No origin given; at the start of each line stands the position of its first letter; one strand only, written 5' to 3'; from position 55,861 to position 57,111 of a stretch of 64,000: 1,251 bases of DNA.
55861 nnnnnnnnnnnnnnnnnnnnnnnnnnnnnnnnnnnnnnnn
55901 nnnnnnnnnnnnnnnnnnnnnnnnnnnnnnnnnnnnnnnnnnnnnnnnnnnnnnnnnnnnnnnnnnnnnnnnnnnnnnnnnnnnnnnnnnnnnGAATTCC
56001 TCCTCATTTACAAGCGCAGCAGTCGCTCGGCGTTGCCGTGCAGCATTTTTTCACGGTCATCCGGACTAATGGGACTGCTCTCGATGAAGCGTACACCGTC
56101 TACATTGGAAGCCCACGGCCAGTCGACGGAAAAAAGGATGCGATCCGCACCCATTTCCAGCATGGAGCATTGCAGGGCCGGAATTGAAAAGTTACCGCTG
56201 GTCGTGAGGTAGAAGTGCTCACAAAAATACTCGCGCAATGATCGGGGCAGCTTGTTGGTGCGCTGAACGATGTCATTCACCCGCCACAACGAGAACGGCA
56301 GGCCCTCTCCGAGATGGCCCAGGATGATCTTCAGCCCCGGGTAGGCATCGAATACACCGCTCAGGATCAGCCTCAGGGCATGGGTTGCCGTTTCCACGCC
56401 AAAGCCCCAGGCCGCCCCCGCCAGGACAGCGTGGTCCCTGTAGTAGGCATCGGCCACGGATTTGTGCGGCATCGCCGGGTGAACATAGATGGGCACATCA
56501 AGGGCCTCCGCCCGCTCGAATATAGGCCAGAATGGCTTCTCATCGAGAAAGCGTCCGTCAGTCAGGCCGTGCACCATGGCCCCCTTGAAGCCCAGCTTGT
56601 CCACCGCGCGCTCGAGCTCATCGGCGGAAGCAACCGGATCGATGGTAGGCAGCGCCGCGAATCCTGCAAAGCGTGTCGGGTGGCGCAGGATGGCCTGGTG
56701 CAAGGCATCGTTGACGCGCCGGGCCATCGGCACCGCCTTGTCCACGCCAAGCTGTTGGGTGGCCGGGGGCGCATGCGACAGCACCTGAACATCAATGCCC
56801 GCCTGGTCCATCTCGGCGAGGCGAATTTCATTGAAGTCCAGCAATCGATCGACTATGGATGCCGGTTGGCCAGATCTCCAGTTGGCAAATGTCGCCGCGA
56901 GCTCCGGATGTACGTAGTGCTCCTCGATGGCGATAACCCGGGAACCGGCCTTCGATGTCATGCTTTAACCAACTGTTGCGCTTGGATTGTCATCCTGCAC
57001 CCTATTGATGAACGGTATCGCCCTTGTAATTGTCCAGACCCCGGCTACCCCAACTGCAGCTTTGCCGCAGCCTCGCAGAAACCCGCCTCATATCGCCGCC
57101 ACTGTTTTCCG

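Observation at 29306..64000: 35-kb catabolic island of C-N hydrolases, Mo-hydroxylases and NMT1-type transporters that matches no pathway I know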

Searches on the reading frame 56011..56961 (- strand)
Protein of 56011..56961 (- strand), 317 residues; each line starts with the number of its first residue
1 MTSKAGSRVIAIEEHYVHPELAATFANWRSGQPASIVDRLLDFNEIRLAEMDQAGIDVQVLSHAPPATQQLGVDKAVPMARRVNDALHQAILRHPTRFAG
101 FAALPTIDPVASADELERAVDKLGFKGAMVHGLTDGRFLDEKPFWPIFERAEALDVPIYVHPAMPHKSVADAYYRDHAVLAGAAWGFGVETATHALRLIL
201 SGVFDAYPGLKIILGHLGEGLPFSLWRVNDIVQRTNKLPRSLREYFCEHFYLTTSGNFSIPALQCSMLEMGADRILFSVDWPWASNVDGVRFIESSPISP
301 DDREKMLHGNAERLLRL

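Call 6: search_protein_families(library=pfam, proteins=[window:56011-56961:-], max_evalue=0.00001)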
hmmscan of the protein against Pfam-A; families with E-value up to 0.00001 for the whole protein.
window:56011-56961:- (317 aa): 1 family
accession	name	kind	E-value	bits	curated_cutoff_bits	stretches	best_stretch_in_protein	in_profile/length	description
PF04909.20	Amidohydro_2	-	5.9e-41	141.5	26.4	1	41-317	18-289/289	Amidohydrolase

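Call 26: search_protein_families(library=ncbifam, proteins=[window:56011-56961:-], max_evalue=1e-10)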
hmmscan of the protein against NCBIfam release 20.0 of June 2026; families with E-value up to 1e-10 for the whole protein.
window:56011-56961:- (317 aa): 0 families

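Call 27: search_solved_structures(query=window:56011-56961:-, max_evalue=0.00001)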
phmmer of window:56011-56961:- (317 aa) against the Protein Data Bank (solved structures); distinct sequences matched with E-value up to 0.00001: 47.
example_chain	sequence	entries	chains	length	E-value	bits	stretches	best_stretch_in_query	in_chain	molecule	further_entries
3s4t_A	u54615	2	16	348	6.1e-79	268.8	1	10-317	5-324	Amidohydrolase 2 | Gamma-resorcylate decarboxylase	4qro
2dvt_A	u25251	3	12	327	1.8e-68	234.4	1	10-317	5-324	Thermophilic reversible gamma-resorcylate decarboxylase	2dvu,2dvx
4icm_A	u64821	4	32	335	1.2e-61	212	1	32-317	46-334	5-carboxyvanillate decarboxylase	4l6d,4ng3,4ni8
4inf_A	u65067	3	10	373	1.1e-57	198.9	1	25-316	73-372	METAL-DEPENDENT HYDROLASE | 5-Carboxyvanillate Decarboxylase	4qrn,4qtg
4qs5_A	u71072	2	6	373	5.5e-57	196.6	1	25-316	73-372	Ligw2 Decarboxylase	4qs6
7wkl_A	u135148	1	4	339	5.7e-56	193.3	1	10-317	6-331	Amidohydrolase 2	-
7wkm_A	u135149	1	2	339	7.9e-56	192.9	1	10-317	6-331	Amidohydrolase 2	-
7wjr_A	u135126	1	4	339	7.9e-56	192.8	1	10-317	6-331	2,3-dihydroxybenzoate decarboxylase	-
7a19_A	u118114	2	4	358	7.9e-56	192.8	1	10-317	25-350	Amidohydrolase 2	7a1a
7wmb_A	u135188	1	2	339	8.6e-56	192.7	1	10-317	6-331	Amidohydrolase 2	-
3nur_A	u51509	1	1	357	5.5e-55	190.1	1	42-316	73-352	Amidohydrolase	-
6m53_A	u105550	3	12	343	3e-54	187.6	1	11-317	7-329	2,3-dihydroxybenzoate decarboxylase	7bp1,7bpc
6jqw_A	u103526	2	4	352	1.8e-37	132.6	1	54-284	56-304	Salicylate decarboxylase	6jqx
8h41_A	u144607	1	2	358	1.8e-37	132.5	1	54-284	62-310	Salicylate decarboxylase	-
4ign_A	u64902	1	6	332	9.4e-23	84.2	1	44-314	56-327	2-amino-3-carboxymuconate-6-semialdehyde decarboxylase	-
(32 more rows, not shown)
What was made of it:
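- g28 is most similar to gamma-resorcylate, 2,3-dihydroxybenzoate and 5-carboxyvanillate decarboxylases (call 27).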

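Call 65: search_solved_structures(query=window:56011-56961:-, max_evalue=1e-60, show_alignments=1)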
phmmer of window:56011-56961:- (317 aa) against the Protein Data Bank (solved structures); distinct sequences matched with E-value up to 1e-60: 3.
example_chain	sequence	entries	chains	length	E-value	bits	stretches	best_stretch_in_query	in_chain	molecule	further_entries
3s4t_A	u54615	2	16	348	6.1e-79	268.8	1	10-317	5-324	Amidohydrolase 2 | Gamma-resorcylate decarboxylase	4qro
2dvt_A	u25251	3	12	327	1.8e-68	234.4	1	10-317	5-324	Thermophilic reversible gamma-resorcylate decarboxylase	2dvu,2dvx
4icm_A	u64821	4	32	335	1.2e-61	212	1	32-317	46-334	5-carboxyvanillate decarboxylase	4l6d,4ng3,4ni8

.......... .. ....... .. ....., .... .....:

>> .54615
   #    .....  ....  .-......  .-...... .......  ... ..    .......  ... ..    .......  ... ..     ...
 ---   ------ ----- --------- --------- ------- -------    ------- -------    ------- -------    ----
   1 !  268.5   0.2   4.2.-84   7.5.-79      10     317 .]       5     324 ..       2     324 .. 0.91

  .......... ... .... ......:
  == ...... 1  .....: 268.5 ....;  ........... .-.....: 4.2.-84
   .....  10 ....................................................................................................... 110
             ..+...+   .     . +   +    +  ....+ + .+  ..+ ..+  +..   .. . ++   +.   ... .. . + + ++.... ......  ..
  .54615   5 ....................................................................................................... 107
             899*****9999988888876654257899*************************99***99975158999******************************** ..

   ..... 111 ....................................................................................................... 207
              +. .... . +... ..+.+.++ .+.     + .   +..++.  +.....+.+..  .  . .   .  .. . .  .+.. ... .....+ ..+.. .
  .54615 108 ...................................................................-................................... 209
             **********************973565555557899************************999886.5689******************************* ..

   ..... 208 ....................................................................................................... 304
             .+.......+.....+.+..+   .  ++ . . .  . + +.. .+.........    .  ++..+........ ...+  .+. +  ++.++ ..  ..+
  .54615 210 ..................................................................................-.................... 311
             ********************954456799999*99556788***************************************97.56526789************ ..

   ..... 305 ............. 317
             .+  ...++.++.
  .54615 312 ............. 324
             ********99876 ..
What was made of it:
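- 56008..56961 (-): g28 Amidohydro_2 non-oxidative decarboxylase (gamma-resorcylate decarboxylase-like); core gene. Residues matching Glu8, His10, His164, His218 and Asp287 are conserved (calls 27, 65).
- On gamma-Resorcylate pathway (gra/tsd): g28 vs 3s4t: E 6e-79, with residues matching Glu8, His10, His164 and Asp287 conserved (calls 27, 65).
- g28: gamma-resorcylate decarboxylase (calls 27, 65)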
